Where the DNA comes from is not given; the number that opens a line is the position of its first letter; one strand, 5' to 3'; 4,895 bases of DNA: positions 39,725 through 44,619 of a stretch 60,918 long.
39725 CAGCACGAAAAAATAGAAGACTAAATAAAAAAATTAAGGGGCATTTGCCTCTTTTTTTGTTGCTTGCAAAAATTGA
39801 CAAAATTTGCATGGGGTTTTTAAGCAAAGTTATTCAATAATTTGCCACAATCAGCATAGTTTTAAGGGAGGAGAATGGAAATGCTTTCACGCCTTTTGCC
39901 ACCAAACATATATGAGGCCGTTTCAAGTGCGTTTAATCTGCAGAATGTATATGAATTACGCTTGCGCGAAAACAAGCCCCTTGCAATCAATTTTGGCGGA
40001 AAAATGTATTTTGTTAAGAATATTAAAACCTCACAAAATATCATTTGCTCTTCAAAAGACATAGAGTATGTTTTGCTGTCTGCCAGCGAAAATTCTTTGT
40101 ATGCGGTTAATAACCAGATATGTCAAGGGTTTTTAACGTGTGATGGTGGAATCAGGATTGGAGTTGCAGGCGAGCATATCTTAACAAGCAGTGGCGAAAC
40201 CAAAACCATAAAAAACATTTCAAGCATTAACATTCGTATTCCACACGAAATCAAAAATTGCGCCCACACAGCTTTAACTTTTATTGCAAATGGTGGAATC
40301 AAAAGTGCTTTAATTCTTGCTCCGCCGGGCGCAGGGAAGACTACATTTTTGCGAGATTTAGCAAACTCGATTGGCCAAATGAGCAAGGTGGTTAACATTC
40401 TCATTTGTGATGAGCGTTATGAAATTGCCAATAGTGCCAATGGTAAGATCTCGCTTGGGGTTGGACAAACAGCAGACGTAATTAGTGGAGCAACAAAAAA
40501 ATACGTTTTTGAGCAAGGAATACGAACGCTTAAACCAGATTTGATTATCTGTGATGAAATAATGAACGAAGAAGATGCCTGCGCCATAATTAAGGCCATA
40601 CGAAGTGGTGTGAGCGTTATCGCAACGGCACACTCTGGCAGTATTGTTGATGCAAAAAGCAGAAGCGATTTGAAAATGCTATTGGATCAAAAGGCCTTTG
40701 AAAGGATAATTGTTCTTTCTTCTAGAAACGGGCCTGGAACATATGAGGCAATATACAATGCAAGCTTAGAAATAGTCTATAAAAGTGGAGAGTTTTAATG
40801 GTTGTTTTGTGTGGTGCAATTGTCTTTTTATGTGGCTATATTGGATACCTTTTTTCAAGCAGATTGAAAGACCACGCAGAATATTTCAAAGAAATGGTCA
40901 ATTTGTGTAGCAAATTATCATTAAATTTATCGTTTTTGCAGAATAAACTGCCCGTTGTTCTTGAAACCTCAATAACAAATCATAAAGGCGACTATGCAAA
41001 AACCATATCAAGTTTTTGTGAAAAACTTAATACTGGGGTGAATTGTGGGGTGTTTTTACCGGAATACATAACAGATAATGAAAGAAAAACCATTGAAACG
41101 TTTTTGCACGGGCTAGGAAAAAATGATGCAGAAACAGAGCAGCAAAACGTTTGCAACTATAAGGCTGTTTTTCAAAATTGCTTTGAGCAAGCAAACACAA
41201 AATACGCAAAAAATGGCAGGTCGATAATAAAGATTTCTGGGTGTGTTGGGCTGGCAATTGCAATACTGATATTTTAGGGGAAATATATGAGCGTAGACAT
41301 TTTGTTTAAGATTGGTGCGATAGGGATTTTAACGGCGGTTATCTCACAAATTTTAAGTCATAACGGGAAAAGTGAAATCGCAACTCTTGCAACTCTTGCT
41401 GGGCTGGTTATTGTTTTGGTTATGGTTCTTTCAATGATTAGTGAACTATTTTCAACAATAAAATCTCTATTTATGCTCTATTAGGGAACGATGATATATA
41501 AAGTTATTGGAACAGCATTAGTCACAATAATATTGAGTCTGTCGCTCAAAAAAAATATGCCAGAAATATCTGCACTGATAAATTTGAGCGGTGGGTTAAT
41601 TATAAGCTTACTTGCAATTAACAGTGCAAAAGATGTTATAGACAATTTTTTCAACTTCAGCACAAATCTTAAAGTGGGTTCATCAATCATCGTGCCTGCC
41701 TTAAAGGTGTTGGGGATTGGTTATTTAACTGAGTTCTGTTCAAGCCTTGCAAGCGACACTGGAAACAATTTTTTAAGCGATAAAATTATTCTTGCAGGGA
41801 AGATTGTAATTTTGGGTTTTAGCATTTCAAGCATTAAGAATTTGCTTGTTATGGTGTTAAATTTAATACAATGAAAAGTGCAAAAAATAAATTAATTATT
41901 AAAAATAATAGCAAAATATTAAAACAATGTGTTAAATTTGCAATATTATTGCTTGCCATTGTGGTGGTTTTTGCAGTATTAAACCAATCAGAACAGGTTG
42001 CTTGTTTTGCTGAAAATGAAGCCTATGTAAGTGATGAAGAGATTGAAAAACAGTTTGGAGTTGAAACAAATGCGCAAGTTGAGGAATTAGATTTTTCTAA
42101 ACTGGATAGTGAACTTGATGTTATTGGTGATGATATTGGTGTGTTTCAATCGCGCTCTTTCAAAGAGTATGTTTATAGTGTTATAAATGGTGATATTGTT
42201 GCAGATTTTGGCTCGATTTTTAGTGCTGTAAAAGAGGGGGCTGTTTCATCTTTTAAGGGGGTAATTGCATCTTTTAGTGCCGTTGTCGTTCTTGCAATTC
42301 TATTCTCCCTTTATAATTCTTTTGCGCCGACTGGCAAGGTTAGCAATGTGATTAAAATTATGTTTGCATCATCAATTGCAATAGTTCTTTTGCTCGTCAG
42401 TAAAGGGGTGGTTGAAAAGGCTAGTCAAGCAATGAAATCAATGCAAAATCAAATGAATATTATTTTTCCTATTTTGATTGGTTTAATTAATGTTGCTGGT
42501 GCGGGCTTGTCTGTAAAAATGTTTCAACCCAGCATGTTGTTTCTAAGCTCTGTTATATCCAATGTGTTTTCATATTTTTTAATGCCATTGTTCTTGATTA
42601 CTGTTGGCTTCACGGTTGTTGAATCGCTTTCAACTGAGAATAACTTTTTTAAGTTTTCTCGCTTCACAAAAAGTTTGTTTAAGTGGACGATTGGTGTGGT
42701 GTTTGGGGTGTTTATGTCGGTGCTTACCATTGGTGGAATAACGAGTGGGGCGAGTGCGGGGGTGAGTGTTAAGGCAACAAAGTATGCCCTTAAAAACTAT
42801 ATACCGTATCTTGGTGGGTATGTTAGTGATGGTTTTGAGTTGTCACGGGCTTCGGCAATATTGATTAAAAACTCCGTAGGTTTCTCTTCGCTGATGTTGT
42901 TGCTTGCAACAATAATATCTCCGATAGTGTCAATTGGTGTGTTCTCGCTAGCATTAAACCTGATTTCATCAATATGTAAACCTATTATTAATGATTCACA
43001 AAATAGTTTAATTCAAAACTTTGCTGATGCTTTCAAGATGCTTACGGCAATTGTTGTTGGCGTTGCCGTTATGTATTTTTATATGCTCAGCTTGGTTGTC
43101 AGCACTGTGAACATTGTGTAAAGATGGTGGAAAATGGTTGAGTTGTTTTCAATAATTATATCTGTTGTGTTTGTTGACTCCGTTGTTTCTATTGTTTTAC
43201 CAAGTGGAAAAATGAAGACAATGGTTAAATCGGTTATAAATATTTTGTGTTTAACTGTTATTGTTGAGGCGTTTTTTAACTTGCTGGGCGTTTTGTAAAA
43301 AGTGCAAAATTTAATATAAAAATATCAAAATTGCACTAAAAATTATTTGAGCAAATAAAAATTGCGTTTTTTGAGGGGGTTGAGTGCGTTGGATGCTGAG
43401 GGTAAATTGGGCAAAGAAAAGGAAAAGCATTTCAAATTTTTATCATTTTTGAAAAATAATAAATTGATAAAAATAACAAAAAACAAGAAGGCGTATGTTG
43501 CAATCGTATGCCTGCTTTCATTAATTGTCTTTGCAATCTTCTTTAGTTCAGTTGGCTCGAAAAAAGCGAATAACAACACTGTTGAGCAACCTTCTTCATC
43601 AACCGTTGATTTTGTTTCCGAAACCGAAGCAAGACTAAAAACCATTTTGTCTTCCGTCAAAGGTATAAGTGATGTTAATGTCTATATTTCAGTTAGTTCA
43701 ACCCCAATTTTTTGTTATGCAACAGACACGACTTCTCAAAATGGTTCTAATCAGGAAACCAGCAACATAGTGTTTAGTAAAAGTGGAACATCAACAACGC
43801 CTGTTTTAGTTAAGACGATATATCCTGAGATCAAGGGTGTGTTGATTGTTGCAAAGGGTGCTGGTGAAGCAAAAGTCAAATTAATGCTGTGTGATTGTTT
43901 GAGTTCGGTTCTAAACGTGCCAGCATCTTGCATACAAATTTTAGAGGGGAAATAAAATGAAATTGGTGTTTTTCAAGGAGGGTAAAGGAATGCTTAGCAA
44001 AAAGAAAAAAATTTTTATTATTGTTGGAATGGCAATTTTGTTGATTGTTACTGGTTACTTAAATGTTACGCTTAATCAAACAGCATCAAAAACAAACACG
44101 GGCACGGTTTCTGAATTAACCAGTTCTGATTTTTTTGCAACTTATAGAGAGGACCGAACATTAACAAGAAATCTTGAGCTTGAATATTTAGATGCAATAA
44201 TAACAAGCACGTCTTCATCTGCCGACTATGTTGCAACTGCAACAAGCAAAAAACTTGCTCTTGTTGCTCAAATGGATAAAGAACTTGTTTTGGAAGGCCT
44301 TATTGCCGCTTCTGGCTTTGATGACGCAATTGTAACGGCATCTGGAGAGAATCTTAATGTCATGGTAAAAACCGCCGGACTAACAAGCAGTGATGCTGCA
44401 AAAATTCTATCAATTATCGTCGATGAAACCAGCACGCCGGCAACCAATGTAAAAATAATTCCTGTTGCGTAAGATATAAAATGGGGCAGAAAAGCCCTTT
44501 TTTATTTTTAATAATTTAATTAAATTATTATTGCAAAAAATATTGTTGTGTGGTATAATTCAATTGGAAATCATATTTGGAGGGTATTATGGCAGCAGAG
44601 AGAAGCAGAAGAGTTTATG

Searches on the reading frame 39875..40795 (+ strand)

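Call 25: search_protein_families(library=pfam, proteins=[window:39875-40795:+], max_evalue=0.01)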
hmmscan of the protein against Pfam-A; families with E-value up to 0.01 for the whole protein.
window:39875-40795:+ (307 aa): 6 families
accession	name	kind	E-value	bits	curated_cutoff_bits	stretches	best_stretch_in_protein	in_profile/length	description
PF19568.5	Spore_III_AA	-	3.7e-56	190.9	27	1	19-297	23-302/306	Sporulation stage III, protein AA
PF00437.27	T2SSE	-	3.8e-08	32.8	24.9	1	146-263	146-254/370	Type II/IV secretion system protein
PF13245.12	AAA_19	-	0.0005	20.7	25.1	1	144-249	13-121/134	AAA domain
PF13604.12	AAA_30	-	0.0028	17.9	27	1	137-248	13-119/191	AAA domain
PF00004.35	AAA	-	0.0052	17.7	21.2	0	146-229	2-66/131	ATPase family associated with various cellular activities (AAA)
PF25199.1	nSTAND_NTPase5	-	0.0074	16.5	34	0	134-184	32-82/145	Novel STAND NTPase 5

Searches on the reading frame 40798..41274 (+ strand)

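Call 25: search_protein_families(library=pfam, proteins=[window:40798-41274:+], max_evalue=0.01)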
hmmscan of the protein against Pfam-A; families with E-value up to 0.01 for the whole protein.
window:40798-41274:+ (159 aa): 1 family
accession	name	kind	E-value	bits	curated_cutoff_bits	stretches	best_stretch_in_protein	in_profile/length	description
PF09548.15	Spore_III_AB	-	3.1e-17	63.6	32.5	1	4-159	4-170/170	Stage III sporulation protein AB (spore_III_AB)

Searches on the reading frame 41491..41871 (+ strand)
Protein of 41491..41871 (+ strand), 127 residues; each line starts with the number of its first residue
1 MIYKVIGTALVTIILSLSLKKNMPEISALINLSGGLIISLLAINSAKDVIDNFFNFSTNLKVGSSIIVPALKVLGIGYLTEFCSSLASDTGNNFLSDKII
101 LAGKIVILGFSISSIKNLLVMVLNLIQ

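Call 25: search_protein_families(library=pfam, proteins=[window:41491-41871:+], max_evalue=0.01)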
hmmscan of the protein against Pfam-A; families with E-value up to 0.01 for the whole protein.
window:41491-41871:+ (127 aa): 1 family
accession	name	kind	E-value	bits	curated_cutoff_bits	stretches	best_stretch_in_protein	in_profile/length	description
PF06686.16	SpoIIIAC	-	1.5e-17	63.9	24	2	71-124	2-55/56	Stage III sporulation protein AC/AD protein family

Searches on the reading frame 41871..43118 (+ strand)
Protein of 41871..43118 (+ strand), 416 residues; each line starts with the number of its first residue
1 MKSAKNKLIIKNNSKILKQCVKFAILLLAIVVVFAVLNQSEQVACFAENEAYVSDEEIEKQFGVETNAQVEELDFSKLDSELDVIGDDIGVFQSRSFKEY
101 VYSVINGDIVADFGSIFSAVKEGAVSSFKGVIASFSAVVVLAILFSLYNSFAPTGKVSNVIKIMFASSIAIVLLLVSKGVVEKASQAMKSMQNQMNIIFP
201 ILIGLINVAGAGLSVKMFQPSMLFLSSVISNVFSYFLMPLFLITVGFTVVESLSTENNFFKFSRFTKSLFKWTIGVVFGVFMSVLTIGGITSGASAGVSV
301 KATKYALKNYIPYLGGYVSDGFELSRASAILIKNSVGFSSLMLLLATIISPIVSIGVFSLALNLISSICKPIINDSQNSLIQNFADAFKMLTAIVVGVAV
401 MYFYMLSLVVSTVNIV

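Call 25: search_protein_families(library=pfam, proteins=[window:41871-43118:+], max_evalue=0.01)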
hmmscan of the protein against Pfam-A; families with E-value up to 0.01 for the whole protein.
window:41871-43118:+ (416 aa): 1 family
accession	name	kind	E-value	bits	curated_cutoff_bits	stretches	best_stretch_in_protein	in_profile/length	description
PF09546.15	Spore_III_AE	-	3.5e-49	168.2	27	1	96-411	2-319/321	Stage III sporulation protein AE (spore_III_AE)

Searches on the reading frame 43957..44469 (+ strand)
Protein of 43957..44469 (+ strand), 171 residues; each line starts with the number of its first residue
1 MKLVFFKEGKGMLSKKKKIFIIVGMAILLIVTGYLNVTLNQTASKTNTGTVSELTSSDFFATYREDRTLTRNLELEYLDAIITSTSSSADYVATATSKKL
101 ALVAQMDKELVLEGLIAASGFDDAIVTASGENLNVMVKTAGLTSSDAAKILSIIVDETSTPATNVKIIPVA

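Call 25: search_protein_families(library=pfam, proteins=[window:43957-44469:+], max_evalue=0.01)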
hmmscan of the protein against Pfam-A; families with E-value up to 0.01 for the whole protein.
window:43957-44469:+ (171 aa): 1 family
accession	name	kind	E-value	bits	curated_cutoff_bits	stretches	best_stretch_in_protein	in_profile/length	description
PF12685.13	SpoIIIAH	-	1.2e-29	104.1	30.6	1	46-167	70-191/191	SpoIIIAH-like protein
